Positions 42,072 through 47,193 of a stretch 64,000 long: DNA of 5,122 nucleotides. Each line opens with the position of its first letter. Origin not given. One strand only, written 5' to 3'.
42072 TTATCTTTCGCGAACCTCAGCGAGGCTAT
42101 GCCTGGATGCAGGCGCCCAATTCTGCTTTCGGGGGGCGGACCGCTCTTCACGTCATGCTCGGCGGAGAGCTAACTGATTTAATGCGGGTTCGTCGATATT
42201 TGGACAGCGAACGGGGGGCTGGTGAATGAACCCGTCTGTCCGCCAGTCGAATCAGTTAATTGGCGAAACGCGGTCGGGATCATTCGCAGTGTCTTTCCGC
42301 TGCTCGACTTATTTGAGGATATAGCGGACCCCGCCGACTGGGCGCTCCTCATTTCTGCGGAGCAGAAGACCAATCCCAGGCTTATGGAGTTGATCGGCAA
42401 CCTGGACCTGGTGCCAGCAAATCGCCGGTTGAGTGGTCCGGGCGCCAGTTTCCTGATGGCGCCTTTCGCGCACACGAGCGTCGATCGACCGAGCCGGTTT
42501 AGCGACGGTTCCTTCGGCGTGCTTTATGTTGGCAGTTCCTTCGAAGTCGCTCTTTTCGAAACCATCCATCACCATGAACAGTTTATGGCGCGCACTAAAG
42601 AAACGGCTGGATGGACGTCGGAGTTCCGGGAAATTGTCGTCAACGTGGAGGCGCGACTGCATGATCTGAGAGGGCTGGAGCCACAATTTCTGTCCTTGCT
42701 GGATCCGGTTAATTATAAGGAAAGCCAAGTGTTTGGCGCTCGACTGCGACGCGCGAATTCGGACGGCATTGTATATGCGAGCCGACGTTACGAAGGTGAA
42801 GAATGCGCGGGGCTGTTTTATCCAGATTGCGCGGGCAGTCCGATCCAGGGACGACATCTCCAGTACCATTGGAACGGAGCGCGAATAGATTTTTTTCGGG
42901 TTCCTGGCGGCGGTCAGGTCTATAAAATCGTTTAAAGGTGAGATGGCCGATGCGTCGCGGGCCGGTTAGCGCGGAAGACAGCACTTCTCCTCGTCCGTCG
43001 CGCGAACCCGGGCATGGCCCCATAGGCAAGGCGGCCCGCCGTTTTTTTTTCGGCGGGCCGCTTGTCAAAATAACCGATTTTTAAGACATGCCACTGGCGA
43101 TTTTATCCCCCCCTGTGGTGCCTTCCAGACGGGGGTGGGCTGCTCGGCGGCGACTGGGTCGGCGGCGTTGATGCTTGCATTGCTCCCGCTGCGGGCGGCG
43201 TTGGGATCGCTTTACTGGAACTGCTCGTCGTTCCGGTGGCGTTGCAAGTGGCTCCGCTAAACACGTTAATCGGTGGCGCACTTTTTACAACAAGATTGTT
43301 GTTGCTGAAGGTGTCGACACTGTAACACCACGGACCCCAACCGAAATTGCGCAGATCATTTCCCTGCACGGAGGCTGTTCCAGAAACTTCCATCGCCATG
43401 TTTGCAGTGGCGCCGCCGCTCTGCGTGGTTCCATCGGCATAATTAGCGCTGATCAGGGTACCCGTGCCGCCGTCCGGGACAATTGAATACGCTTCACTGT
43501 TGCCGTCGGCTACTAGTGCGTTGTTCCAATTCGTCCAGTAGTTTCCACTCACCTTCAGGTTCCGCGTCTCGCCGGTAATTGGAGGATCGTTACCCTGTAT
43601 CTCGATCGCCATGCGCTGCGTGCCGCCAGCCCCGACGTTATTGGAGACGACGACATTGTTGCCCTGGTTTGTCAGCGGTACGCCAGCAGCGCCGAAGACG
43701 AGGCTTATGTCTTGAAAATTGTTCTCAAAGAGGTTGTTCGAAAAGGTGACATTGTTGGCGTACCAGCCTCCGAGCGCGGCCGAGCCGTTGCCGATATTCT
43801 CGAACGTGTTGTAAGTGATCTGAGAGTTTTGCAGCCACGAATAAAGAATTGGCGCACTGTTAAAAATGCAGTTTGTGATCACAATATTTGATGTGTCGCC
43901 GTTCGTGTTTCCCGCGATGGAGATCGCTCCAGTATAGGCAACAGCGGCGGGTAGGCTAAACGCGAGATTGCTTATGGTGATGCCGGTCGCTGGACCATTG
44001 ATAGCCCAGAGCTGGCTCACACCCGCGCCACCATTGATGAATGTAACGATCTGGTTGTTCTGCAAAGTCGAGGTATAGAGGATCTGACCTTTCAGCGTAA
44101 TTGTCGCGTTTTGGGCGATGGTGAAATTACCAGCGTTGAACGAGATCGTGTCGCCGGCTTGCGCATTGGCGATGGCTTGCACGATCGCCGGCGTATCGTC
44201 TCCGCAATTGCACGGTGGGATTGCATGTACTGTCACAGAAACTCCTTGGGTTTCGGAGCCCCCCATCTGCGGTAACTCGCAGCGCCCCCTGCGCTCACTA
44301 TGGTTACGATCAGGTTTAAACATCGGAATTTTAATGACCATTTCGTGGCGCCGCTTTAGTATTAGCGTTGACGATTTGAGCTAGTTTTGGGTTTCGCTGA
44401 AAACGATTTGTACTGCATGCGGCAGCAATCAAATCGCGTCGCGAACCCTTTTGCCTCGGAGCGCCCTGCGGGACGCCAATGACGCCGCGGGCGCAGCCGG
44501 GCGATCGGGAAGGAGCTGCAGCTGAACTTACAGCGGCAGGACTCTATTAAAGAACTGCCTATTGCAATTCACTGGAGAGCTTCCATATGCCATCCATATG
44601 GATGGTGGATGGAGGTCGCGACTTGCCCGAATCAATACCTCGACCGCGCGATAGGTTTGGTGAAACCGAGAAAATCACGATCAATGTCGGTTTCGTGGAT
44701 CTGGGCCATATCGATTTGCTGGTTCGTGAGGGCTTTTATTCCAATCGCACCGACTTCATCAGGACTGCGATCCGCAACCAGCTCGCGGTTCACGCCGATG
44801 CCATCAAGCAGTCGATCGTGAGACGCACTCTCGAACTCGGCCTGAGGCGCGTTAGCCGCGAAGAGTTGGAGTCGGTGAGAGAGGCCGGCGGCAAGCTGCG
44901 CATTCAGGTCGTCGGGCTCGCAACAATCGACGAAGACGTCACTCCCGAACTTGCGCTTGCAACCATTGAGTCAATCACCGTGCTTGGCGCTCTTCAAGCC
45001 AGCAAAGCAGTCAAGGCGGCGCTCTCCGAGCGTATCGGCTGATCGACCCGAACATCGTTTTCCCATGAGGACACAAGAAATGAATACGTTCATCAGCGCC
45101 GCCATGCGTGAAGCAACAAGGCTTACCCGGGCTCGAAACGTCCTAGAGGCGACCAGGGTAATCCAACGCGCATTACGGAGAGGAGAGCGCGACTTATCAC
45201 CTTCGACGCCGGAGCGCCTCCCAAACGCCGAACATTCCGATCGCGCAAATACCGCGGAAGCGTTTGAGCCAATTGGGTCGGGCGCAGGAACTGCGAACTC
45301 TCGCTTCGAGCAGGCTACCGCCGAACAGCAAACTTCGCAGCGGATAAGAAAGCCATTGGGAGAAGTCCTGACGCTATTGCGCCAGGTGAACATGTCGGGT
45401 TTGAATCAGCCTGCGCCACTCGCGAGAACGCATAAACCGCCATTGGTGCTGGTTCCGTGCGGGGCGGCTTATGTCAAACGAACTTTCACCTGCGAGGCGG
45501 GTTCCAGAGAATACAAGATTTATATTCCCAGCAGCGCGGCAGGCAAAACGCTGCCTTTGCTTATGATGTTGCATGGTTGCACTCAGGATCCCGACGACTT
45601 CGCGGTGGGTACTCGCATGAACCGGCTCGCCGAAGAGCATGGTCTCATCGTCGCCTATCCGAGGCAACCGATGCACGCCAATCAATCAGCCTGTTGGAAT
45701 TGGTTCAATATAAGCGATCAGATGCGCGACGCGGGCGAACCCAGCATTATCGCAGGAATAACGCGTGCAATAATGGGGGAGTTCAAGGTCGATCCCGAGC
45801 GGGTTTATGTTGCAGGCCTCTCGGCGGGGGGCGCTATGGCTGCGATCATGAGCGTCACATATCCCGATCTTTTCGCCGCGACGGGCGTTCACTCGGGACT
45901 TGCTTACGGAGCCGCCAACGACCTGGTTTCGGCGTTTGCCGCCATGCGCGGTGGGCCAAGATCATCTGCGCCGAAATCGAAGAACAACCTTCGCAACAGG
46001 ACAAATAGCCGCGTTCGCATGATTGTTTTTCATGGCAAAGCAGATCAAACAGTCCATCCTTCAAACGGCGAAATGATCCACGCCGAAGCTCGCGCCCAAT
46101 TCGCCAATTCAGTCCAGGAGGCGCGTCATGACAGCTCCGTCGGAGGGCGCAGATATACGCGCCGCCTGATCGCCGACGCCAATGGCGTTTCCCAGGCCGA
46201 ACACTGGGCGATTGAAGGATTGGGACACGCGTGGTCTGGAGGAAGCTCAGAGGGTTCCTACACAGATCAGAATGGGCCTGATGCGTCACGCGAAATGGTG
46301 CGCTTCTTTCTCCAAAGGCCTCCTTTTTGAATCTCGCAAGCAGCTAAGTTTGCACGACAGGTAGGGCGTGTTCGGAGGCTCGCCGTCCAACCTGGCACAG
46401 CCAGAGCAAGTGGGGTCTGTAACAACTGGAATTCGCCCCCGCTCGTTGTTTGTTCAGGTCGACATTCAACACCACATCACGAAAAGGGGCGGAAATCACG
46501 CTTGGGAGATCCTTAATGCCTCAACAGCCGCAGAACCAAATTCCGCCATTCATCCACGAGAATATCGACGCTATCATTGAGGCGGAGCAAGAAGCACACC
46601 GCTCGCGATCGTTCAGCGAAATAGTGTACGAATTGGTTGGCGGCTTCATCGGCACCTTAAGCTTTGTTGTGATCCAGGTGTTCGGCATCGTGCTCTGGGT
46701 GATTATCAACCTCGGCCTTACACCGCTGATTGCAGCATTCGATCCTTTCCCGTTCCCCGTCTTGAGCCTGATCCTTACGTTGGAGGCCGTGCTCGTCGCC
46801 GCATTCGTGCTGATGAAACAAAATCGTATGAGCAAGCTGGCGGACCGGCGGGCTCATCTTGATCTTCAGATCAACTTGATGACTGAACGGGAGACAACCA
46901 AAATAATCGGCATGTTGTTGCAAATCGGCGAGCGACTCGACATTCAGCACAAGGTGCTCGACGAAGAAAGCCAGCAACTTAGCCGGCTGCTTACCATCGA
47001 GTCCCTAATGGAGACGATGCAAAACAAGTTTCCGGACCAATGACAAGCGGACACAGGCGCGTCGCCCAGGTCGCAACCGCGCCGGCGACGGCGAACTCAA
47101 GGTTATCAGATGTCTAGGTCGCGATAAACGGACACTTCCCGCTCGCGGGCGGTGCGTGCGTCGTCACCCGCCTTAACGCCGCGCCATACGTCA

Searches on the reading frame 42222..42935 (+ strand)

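Call 47: search_protein_families(library=pfam, proteins=[window:42222-42935:+], max_evalue=0.00001)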
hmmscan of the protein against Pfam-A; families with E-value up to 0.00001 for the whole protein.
window:42222-42935:+ (237 aa): 1 family
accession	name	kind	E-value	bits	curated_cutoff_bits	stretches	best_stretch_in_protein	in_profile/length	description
PF08808.17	RES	-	1.6e-32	113.2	23.2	1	73-218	6-157/157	RES domain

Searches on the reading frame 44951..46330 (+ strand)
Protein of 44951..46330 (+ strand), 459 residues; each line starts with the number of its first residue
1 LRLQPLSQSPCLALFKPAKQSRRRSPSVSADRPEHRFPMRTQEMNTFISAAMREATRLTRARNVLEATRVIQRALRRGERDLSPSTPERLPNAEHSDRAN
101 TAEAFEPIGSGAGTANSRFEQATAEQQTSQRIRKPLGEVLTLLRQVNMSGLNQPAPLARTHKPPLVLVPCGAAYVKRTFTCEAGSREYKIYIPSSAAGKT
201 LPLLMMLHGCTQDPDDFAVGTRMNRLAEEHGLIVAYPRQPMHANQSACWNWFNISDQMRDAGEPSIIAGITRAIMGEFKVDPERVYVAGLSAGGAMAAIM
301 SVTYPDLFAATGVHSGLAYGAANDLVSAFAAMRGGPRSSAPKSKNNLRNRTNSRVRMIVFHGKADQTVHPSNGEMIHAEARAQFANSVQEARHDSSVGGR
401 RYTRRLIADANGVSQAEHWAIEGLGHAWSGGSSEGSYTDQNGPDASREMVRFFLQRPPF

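Call 47: search_protein_families(library=pfam, proteins=[window:44951-46330:+], max_evalue=0.00001)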
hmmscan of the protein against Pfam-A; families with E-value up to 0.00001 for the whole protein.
window:44951-46330:+ (459 aa): 4 families
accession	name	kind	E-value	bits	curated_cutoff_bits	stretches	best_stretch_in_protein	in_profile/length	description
PF10503.15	Esterase_PHB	-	5.4e-43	147.2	23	1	188-376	3-191/219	Esterase PHB depolymerase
PF00756.26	Esterase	-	8.9e-12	45.7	22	1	186-385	8-216/251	Putative esterase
PF00326.27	Peptidase_S9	-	5e-11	42.9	22.6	1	254-384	36-174/213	Prolyl oligopeptidase family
PF07859.19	Abhydrolase_3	-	2.6e-06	27.8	25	0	232-306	33-94/210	alpha/beta hydrolase fold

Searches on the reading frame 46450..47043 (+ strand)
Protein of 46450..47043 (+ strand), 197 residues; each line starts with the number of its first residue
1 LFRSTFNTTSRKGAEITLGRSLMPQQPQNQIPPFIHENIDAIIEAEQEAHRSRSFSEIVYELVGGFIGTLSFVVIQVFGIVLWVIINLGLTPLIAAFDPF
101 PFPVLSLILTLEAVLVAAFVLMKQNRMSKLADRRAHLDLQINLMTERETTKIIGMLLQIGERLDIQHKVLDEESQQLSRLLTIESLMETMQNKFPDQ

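Call 47: search_protein_families(library=pfam, proteins=[window:46450-47043:+], max_evalue=0.00001)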
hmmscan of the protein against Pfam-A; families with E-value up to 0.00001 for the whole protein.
window:46450-47043:+ (197 aa): 1 family
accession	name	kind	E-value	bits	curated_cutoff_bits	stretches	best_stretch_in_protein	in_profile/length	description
PF06210.16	DUF1003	-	3e-26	92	27.4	1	68-165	2-98/103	Protein of unknown function (DUF1003)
